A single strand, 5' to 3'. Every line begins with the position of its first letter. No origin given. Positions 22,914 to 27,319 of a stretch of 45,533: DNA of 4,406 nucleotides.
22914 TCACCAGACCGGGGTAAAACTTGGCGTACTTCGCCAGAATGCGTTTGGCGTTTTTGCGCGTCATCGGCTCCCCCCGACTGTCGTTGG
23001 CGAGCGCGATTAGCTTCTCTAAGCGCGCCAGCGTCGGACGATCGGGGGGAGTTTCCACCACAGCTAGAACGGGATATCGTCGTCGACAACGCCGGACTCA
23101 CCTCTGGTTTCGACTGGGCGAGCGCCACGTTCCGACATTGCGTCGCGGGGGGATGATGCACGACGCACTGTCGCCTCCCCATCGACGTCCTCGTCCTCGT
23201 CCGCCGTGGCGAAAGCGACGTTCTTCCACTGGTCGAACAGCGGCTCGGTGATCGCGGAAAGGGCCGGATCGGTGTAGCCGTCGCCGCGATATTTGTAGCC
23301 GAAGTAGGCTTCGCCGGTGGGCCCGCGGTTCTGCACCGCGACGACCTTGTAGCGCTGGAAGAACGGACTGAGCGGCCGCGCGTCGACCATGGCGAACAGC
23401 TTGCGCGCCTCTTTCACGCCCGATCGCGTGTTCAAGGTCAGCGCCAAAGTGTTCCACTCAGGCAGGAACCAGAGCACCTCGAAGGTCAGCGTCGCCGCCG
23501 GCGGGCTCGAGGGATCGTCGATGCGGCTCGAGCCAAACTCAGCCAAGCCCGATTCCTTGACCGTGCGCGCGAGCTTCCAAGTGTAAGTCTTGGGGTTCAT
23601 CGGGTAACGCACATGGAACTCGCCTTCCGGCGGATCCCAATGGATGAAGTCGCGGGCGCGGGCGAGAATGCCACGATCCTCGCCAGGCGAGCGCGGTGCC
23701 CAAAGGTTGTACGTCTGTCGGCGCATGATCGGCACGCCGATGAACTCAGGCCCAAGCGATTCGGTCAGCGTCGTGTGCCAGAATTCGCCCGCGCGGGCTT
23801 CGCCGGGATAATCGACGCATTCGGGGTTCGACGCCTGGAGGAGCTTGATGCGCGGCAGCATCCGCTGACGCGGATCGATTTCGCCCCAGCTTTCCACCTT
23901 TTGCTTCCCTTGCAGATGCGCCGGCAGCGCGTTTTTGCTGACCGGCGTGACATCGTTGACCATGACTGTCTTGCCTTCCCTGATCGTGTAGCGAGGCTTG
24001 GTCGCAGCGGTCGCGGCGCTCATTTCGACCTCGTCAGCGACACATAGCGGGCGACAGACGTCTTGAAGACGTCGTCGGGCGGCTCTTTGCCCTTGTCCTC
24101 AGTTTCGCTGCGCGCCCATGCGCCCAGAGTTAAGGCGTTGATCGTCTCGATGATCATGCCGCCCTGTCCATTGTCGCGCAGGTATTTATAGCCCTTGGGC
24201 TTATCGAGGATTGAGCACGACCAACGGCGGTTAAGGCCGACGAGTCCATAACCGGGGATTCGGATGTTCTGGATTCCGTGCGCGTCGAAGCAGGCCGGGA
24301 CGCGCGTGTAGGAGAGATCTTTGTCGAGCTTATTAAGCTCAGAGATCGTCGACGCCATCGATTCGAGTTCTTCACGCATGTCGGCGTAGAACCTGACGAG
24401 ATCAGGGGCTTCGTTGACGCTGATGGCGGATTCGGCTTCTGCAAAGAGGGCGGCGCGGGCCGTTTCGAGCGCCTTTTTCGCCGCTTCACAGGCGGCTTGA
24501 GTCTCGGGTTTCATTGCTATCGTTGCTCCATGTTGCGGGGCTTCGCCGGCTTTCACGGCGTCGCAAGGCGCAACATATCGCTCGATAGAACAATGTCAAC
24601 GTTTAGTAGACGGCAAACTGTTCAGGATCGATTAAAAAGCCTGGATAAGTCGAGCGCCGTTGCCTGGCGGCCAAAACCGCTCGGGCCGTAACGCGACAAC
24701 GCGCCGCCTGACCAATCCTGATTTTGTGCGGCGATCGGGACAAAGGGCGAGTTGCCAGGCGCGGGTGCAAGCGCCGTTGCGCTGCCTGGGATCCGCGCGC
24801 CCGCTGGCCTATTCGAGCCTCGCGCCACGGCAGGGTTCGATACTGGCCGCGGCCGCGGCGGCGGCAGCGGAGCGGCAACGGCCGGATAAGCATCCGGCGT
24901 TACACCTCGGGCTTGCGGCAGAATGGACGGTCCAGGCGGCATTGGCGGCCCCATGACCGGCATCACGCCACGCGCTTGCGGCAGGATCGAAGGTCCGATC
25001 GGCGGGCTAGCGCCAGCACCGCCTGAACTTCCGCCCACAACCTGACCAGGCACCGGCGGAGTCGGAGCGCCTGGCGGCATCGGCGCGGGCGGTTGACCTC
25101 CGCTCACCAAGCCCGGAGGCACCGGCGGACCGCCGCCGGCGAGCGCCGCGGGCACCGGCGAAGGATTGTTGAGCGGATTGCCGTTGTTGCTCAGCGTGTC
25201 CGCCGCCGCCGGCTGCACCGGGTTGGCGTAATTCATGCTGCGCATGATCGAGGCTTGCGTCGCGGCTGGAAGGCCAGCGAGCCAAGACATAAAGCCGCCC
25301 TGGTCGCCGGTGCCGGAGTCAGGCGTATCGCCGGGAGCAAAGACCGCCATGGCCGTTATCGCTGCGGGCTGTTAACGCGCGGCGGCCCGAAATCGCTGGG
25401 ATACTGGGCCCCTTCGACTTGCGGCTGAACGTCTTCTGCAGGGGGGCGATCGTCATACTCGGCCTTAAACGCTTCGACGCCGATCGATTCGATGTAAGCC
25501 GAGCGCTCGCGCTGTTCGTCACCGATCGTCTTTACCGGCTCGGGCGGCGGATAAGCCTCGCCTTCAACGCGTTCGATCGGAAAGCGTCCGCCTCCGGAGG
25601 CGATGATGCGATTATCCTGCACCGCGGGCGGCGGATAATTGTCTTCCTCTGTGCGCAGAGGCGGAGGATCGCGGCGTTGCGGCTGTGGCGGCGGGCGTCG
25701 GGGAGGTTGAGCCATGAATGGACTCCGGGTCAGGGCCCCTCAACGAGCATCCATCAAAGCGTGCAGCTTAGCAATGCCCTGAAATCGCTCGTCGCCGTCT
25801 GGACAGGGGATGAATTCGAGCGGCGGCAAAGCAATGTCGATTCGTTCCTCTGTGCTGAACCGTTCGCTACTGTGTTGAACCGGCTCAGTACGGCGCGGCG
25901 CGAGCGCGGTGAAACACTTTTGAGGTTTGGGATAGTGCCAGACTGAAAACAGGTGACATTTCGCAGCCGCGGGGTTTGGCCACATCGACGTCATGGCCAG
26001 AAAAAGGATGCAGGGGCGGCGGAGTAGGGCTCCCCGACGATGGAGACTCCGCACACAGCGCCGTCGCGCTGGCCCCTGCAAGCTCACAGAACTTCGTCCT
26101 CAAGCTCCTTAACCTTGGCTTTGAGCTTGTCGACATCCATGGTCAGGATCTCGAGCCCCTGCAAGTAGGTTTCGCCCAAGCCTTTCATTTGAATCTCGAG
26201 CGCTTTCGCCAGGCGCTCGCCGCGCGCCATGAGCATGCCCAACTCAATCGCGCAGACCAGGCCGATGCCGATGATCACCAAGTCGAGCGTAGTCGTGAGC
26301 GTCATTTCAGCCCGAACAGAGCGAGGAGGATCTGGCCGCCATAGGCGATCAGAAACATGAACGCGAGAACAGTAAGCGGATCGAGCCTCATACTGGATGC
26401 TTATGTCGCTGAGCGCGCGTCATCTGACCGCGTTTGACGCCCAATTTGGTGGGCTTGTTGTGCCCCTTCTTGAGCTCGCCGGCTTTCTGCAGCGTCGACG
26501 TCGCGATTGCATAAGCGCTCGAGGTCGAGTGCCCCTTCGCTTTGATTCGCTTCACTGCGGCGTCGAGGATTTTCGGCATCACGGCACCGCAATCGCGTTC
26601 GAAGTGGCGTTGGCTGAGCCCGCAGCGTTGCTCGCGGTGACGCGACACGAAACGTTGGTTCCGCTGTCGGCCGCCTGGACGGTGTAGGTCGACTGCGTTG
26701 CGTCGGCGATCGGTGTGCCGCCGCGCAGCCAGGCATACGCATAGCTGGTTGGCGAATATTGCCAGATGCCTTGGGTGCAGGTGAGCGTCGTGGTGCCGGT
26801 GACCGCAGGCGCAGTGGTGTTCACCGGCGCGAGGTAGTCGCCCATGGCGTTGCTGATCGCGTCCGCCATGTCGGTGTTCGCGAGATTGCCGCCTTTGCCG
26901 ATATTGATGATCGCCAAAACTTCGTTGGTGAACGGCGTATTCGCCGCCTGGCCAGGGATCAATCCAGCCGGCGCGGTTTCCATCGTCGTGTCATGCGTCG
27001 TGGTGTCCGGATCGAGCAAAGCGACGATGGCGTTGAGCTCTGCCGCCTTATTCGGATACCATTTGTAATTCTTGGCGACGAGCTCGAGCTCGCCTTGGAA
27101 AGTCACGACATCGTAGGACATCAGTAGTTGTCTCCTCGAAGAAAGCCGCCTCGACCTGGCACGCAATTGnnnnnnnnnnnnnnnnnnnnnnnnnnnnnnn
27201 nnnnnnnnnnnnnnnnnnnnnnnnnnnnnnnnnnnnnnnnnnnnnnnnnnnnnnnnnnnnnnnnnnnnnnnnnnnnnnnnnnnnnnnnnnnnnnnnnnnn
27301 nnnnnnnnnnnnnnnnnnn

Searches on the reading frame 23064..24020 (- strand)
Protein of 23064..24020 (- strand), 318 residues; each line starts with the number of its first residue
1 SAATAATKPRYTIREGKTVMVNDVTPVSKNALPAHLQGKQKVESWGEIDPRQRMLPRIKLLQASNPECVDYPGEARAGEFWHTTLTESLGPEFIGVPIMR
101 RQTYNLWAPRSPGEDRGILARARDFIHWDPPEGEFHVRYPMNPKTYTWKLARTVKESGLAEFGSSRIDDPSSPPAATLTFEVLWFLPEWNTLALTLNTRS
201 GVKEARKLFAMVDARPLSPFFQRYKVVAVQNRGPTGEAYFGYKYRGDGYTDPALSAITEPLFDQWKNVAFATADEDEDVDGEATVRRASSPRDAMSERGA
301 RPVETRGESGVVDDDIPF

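Call 23: search_protein_families(library=pfam, proteins=[window:23064-24020:-], max_evalue=0.01)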
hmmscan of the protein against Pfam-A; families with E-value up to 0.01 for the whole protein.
window:23064-24020:- (318 aa): 1 family
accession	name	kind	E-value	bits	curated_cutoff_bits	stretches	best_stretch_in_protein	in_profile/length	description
PF23977.1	Pam3_Gp34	-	5.1e-19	69.5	27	1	30-254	4-218/235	Pam3 phage gp34-like protein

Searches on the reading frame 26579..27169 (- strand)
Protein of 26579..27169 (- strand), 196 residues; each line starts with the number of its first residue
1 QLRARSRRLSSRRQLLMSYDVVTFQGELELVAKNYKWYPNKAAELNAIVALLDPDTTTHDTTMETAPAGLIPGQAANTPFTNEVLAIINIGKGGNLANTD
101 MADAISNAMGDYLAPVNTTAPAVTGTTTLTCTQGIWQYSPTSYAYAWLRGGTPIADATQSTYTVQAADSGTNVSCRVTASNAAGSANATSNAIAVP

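Call 57: search_protein_families(library=phrogs, proteins=[window:26579-27169:-], max_evalue=0.001)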
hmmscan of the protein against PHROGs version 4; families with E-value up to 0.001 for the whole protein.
window:26579-27169:- (196 aa): 4 families
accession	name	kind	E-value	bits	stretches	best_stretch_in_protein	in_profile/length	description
phrog_26223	-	unknown function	1.4e-13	51.2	1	112-194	439-527/775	-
phrog_12736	-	head and packaging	8.1e-10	38.6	1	114-195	51-138/762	virion structural protein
phrog_36166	-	unknown function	1.5e-07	30.4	1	107-191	497-586/1207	-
phrog_2973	-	head and packaging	6.5e-05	23.5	1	112-195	199-282/310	Hoc-like head decoration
